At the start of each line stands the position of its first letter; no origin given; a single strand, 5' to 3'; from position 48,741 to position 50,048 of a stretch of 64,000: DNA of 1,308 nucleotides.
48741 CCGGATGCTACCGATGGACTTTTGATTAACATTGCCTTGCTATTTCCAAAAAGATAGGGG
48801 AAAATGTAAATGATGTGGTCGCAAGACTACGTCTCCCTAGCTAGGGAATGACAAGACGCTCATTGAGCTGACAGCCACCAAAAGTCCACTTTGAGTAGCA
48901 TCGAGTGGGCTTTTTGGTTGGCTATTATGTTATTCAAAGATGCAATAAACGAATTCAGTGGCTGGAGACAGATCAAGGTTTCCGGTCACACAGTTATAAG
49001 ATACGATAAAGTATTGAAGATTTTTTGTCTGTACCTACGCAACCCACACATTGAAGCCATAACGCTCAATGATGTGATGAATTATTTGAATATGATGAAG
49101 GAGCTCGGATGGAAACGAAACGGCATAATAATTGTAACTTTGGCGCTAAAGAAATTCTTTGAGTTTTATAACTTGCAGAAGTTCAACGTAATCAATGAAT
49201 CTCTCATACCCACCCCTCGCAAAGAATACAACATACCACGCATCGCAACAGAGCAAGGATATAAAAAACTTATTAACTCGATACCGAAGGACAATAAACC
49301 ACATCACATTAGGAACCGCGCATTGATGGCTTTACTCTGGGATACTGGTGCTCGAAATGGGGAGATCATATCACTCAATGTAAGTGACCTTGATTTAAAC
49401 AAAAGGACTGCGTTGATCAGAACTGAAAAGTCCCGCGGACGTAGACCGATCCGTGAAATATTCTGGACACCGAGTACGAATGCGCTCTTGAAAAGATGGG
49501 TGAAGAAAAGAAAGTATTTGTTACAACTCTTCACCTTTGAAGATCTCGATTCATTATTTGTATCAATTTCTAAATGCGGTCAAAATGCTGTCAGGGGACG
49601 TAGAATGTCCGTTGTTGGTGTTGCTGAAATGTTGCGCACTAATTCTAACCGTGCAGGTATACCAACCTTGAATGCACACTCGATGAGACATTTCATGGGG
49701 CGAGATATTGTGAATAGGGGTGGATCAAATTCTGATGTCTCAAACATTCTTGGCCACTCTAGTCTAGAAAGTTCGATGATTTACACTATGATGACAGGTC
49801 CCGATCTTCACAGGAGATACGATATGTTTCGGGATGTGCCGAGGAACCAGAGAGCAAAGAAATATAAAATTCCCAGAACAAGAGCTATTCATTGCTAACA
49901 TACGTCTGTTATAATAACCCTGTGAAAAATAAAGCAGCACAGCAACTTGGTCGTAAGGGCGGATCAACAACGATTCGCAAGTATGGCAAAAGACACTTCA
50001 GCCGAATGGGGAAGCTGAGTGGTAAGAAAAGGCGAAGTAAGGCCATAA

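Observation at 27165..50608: Integrative element inserted in the 3' end of gap with three versions of the gene terminus (tandem accretion)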

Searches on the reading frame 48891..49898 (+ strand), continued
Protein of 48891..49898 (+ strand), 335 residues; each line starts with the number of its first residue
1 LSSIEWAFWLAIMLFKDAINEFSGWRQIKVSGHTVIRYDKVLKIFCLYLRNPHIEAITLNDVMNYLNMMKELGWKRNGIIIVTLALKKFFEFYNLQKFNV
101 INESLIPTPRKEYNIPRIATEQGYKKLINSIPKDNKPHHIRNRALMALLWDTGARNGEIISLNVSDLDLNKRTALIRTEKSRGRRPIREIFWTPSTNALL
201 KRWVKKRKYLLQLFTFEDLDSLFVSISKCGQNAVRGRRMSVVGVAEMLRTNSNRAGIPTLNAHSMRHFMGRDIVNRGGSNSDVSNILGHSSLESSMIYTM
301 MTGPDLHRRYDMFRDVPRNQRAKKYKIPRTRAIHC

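Call 69: search_solved_structures(query=window:48939-49895:+, max_evalue=0.001, show_alignments=1)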
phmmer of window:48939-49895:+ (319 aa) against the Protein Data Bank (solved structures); distinct sequences matched with E-value up to 0.001: 6.
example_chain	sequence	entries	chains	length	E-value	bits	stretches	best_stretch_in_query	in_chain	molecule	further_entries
4a8e_A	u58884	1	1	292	7.2e-15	58.2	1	2-288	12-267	PROBABLE TYROSINE RECOMBINASE XERC-LIKE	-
5hxy_A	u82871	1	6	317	1.2e-13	54.2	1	15-298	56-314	Tyrosine recombinase XerA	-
1a0p_A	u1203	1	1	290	8.8e-13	51.3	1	9-288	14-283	SITE-SPECIFIC RECOMBINASE XERD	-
9i5v_14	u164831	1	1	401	1e-09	41.2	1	49-297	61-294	Ribosome-associated translation inhibitor RaiA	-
5dcf_A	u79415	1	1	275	6.3e-08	35.4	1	112-291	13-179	Tyrosine recombinase XerD,DNA translocase FtsK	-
5jjv_A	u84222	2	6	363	0.00019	23.9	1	100-286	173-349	Tyrosine recombinase XerH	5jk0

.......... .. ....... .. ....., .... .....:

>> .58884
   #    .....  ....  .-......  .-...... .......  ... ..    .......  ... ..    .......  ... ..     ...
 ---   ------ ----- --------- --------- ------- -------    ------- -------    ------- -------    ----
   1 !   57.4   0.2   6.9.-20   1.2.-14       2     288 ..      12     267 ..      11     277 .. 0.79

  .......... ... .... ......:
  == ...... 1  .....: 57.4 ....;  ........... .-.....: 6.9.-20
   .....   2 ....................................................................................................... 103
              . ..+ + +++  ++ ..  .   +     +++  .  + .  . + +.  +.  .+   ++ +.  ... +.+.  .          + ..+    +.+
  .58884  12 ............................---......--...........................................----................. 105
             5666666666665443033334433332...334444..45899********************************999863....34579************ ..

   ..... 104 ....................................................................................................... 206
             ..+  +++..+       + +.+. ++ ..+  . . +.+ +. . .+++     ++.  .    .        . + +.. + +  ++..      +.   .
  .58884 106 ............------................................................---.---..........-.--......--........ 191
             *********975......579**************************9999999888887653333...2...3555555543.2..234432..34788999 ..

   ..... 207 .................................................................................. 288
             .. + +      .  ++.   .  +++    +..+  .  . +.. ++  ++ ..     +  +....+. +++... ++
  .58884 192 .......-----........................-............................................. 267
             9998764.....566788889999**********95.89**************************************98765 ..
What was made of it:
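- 48891..49898 (+): Tyrosine integrase (XerC/D-like fold), apparently intact. The R, HxxR, H and Y catalytic positions align with XerA 4a8e (call 69).
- On Tyrosine-recombinase integration into a gene 3' end with terminus replacement (e14/icd type): The alignment to XerA 4a8e shows the ARNGE (R), HSMRH (HxxR), GHSS (H) and IYT (Y) positions conserved (call 69).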

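Call 82: search_dna_similar(query=window:48939-49895:+, collection=phages, mode=protein, max_rows=8)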
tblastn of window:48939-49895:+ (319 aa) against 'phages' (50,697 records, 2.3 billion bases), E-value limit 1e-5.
Records with a match: 65; places in all: 65; records where one place covers at least 80% of the query: 34.
Best place of each record, by identity: <60% 65.
By first word of the organism name: Bacteriophage 24; Listeria 10; Streptococcus 5; Brevibacillus 4; Salmonella 4; Acinetobacter 3; Enterococcus 3; Bacillus 2; Methanocaldococcus 2; Clostridium 2; and 6 more.
By host as written in the record: - 27; Listeria monocytogenes 10; Brevibacillus laterosporus 4; Homo sapiens 3; Bacillus sp. MGK1 2; Methanocaldococcus fervens 2; Streptomyces lividans JI 1326 1; Staphylococcus aureus 1; and 15 more.
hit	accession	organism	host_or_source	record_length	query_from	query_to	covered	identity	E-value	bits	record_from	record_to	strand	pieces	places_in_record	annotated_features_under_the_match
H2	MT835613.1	Bacteriophage sp.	human fecal samples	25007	1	308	97%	26.3%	1e-15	83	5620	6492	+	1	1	record has no annotation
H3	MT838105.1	Bacteriophage sp.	human fecal samples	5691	10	285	87%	27.4%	2e-19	95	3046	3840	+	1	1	record has no annotation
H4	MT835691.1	Bacteriophage sp.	human fecal samples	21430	14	308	92%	24.4%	1e-12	75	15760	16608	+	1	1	record has no annotation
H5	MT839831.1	Bacteriophage sp.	human fecal samples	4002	6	294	91%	24.3%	4e-6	54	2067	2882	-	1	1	record has no annotation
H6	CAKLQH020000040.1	Acinetobacter phage MD-2021a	not known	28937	2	295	92%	23.8%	3e-8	61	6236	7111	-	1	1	xerC_1: tyrosine recombinase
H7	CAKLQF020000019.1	Acinetobacter phage MD-2021a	not known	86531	2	295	92%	23.8%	3e-8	61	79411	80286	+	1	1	xerC_1: tyrosine recombinase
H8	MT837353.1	Bacteriophage sp.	human fecal samples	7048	15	294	88%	24.9%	4e-9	64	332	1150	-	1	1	record has no annotation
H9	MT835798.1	Bacteriophage sp.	human fecal samples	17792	13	285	86%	25.5%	6e-17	87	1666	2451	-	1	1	record has no annotation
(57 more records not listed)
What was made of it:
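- Closest known: e14. Different: The integrase is XerC/D-like, with <=27% identity to any integrase in deposited phage genomes (call 82).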

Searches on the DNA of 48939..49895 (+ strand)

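Call 71: search_rna_families(sources=[L087, L095, L081], threshold=evalue, max_evalue=0.01)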
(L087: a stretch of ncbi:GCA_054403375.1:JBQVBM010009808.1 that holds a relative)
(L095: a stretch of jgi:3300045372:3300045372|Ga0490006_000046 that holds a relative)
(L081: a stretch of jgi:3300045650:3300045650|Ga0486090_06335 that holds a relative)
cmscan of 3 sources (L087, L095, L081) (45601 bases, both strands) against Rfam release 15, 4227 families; matches with E-value up to 0.01: 6.
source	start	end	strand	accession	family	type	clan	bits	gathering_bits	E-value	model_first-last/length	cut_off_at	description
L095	1483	1537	-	RF00008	Hammerhead_3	Gene; ribozyme;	CL00010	48.6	48.5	8.7e-08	1-54/54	no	Hammerhead ribozyme (type III)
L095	3136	3189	-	RF00008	Hammerhead_3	Gene; ribozyme;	CL00010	45.9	48.5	5.3e-07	1-54/54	no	Hammerhead ribozyme (type III)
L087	5214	5267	-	RF00008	Hammerhead_3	Gene; ribozyme;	CL00010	40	48.5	2.4e-05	1-54/54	no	Hammerhead ribozyme (type III)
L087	4306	4360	-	RF00008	Hammerhead_3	Gene; ribozyme;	CL00010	37.3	48.5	0.00014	1-54/54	no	Hammerhead ribozyme (type III)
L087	899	952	-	RF00008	Hammerhead_3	Gene; ribozyme;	CL00010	35.7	48.5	0.00039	1-54/54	no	Hammerhead ribozyme (type III)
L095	6329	6383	-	RF00008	Hammerhead_3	Gene; ribozyme;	CL00010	34.4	48.5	0.00093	1-54/54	no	Hammerhead ribozyme (type III)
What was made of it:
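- On Hammerhead ribozyme type III (RF00008): Homologous copies occur in L087 and L095 (call 71).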
